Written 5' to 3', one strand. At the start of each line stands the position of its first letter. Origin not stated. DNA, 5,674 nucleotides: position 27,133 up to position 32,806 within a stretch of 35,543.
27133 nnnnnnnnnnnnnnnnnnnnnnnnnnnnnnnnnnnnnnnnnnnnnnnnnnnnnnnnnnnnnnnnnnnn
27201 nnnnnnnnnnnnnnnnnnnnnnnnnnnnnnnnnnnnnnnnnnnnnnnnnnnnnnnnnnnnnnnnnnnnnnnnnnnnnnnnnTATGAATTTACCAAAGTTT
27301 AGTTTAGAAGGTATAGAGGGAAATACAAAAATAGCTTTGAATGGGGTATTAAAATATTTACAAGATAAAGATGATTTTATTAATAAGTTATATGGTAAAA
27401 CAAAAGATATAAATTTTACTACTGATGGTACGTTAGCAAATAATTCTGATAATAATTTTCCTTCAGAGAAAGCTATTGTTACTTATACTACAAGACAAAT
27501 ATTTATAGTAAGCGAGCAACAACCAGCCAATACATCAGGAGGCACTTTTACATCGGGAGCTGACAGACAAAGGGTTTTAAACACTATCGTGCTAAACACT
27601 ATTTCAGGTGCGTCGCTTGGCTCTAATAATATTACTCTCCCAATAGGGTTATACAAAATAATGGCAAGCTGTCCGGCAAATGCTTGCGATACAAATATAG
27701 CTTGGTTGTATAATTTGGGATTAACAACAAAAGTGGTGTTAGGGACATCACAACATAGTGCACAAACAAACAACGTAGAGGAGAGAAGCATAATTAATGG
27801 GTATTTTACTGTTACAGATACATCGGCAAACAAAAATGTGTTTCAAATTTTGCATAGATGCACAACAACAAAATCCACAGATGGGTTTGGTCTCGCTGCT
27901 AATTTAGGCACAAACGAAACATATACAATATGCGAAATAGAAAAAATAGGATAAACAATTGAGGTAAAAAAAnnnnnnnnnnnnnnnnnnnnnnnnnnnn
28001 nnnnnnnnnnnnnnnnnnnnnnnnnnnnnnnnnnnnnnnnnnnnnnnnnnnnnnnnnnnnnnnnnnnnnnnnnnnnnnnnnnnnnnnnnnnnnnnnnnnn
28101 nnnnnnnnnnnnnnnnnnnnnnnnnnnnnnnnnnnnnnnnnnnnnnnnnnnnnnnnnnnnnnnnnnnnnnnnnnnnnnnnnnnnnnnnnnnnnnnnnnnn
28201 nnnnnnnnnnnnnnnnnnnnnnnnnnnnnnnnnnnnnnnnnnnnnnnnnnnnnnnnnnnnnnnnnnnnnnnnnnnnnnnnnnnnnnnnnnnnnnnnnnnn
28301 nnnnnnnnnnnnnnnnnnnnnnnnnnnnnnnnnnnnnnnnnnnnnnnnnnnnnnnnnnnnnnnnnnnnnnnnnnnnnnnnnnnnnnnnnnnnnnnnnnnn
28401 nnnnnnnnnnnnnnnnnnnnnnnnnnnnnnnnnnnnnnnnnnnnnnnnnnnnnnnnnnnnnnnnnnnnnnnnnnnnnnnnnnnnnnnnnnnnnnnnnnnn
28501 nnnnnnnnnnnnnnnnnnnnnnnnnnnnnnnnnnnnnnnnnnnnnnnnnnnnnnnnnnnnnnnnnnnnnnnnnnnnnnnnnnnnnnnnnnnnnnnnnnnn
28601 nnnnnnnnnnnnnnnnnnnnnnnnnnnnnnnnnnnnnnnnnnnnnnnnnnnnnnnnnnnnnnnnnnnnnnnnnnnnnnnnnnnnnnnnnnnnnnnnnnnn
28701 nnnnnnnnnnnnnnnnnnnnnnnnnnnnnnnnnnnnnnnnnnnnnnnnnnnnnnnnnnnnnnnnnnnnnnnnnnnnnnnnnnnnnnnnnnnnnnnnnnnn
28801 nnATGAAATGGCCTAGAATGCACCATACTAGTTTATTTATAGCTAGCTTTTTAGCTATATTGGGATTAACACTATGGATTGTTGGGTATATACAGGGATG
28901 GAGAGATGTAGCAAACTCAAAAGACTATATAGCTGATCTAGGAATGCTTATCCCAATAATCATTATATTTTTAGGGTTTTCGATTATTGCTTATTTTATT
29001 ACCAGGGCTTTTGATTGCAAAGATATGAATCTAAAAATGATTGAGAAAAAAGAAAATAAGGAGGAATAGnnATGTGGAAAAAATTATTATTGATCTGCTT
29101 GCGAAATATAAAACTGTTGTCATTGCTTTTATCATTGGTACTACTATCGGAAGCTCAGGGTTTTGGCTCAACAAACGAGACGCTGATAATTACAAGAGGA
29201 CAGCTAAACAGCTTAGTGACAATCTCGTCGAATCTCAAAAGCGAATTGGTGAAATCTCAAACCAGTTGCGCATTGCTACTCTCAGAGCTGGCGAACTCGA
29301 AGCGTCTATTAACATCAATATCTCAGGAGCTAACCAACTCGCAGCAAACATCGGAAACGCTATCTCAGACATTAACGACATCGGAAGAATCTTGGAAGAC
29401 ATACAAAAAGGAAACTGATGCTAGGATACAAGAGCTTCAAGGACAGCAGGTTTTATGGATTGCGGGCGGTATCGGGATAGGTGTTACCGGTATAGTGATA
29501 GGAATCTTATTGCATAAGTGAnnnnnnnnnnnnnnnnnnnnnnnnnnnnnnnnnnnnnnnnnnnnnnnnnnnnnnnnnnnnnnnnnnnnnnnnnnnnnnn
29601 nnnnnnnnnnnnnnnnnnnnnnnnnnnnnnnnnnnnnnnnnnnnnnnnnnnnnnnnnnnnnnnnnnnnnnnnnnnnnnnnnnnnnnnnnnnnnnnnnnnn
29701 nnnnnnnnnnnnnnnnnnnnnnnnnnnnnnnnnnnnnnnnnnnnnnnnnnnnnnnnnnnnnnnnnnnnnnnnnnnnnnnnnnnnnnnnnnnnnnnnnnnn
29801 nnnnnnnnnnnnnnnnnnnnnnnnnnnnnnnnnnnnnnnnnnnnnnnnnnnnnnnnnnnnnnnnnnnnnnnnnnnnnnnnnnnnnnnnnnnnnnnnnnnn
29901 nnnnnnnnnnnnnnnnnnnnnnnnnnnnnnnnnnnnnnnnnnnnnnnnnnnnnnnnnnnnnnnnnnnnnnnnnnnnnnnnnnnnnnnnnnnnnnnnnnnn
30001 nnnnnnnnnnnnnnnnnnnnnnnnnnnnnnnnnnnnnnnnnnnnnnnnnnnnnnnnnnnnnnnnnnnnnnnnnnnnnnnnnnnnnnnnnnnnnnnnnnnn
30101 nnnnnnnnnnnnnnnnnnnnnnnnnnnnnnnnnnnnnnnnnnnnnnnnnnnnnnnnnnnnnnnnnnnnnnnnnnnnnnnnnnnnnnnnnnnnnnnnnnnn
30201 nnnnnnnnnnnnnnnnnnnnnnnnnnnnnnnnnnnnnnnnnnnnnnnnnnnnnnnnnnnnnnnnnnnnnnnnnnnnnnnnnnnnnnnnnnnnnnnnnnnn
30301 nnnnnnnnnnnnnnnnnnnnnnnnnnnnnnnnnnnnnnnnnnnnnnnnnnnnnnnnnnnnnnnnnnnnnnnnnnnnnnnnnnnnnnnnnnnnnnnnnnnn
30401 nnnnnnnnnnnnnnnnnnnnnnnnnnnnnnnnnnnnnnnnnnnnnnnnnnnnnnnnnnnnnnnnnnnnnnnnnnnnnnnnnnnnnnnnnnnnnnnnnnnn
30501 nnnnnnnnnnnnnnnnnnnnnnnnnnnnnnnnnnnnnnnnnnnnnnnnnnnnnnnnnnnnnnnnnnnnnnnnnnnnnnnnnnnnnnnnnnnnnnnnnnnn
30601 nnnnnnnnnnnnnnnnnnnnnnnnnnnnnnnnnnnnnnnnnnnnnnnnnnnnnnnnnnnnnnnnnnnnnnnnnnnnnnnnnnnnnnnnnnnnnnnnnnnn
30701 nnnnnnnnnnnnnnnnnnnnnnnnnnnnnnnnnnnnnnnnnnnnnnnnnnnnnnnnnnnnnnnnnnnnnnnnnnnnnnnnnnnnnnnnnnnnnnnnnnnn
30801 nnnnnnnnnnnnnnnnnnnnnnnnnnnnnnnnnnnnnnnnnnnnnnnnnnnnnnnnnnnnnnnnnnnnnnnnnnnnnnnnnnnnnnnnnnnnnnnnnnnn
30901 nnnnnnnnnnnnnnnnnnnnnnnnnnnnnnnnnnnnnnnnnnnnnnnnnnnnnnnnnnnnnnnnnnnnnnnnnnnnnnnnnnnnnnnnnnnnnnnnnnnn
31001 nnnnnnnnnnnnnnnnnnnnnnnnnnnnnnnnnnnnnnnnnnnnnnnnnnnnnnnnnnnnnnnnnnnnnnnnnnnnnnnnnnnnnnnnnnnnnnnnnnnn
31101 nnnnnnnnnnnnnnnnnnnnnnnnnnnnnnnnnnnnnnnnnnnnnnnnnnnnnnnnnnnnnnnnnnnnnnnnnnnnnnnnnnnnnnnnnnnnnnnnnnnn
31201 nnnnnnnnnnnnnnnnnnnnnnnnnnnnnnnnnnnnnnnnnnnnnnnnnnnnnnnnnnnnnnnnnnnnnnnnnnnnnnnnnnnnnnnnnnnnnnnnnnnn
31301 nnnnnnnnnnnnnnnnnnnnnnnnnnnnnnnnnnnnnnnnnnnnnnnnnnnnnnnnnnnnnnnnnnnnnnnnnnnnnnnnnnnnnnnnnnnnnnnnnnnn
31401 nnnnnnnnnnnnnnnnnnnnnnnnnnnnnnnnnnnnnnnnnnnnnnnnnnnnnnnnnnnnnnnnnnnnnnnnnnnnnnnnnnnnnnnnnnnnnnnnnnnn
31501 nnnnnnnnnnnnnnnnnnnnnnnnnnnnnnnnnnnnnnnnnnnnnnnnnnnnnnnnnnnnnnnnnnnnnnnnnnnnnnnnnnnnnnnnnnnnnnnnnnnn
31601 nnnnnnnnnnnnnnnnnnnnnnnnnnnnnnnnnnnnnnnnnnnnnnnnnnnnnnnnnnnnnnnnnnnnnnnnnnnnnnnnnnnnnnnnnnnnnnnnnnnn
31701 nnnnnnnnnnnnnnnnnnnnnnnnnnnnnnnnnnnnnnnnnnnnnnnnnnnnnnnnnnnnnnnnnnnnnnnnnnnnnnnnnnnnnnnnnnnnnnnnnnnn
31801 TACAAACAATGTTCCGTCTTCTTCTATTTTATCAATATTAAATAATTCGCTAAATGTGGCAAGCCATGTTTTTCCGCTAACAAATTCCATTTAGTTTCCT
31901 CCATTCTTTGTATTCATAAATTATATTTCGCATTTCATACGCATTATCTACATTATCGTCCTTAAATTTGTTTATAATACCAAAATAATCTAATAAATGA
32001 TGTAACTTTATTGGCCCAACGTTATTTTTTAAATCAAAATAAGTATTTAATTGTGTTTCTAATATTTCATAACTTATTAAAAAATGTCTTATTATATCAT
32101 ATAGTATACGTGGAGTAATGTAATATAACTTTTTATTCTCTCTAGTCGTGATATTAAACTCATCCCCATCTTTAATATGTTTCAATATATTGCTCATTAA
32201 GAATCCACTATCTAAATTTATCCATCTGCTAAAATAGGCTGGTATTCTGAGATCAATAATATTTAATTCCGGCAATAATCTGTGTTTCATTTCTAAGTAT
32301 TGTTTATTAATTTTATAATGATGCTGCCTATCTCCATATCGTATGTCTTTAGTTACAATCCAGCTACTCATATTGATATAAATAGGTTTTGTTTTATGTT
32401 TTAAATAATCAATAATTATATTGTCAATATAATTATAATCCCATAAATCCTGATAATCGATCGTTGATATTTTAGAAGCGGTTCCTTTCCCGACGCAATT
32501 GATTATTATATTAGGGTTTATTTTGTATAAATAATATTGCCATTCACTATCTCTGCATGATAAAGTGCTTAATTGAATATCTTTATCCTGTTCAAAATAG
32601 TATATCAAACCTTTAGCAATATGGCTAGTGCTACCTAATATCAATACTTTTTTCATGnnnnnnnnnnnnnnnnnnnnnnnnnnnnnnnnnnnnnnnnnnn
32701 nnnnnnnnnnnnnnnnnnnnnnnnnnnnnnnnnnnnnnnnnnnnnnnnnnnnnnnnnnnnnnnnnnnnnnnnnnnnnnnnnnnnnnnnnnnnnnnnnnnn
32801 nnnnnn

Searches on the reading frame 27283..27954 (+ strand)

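Call 29: search_protein_families(library=phrogs, proteins=[window:27283-27954:+], max_evalue=0.01)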
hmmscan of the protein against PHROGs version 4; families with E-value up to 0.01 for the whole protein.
window:27283-27954:+ (223 aa): 2 families
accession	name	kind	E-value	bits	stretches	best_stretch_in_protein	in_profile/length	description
phrog_24210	-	tail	1.8e-22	81.1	1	49-222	132-302/303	tail fiber protein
phrog_6320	-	tail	4.9e-05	23.3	1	56-219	583-741/745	tail fiber protein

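Call 30: search_protein_families(library=pfam, proteins=[window:27283-27954:+], max_evalue=0.01)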
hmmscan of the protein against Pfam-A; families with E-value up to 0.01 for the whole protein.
window:27283-27954:+ (223 aa): 0 families

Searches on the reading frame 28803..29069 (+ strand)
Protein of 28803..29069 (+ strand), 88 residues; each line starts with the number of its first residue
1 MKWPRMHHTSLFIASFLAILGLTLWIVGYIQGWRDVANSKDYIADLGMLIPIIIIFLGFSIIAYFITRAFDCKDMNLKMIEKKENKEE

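Call 29: search_protein_families(library=phrogs, proteins=[window:28803-29069:+], max_evalue=0.01)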
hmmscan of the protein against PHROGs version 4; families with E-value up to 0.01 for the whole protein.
window:28803-29069:+ (88 aa): 1 family
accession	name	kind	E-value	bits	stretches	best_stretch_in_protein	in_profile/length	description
phrog_28046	-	unknown function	0.0016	19.7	0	29-68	56-95/113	-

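Call 30: search_protein_families(library=pfam, proteins=[window:28803-29069:+], max_evalue=0.01)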
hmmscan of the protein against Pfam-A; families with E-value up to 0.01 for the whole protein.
window:28803-29069:+ (88 aa): 1 family
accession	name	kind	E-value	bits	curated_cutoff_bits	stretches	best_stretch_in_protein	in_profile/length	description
PF20599.3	DUF6796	-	0.00035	20.7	26.9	1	2-68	48-114/225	Family of unknown function (DUF6796)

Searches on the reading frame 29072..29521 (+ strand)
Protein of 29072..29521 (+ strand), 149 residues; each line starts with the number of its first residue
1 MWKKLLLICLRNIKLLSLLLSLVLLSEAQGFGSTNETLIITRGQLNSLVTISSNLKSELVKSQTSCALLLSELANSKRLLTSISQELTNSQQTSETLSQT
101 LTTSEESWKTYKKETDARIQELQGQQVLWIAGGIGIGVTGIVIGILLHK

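Call 29: search_protein_families(library=phrogs, proteins=[window:29072-29521:+], max_evalue=0.01)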
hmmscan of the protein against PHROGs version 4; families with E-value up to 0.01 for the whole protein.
window:29072-29521:+ (149 aa): 1 family
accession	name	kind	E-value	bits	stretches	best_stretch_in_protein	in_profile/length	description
phrog_10078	-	unknown function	0.0062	17.6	1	35-98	24-83/87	-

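Call 30: search_protein_families(library=pfam, proteins=[window:29072-29521:+], max_evalue=0.01)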
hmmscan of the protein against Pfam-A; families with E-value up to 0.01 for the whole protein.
window:29072-29521:+ (149 aa): 1 family
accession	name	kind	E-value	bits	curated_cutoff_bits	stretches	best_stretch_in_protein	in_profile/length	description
PF12795.12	MscS_porin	-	0.0045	17.1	34.4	1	37-127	86-177/238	Mechanosensitive ion channel porin domain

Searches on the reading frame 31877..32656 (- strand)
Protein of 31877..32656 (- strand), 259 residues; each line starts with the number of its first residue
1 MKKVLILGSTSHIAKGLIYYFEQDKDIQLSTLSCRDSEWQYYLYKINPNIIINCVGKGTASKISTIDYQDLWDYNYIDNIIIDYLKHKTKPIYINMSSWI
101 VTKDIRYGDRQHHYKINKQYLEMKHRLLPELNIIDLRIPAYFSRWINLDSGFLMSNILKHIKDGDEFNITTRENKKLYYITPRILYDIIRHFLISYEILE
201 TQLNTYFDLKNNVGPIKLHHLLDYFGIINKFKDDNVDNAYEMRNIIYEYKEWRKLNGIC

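Call 8: search_protein_families(library=pfam, proteins=[window:31877-32656:-], max_evalue=0.01)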
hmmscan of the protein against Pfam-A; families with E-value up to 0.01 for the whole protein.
window:31877-32656:- (259 aa): 0 families

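Call 69: search_protein_families(library=ncbifam, proteins=[window:31877-32656:-], max_evalue=0.01)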
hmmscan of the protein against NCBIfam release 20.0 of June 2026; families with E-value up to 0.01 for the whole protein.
window:31877-32656:- (259 aa): 0 families
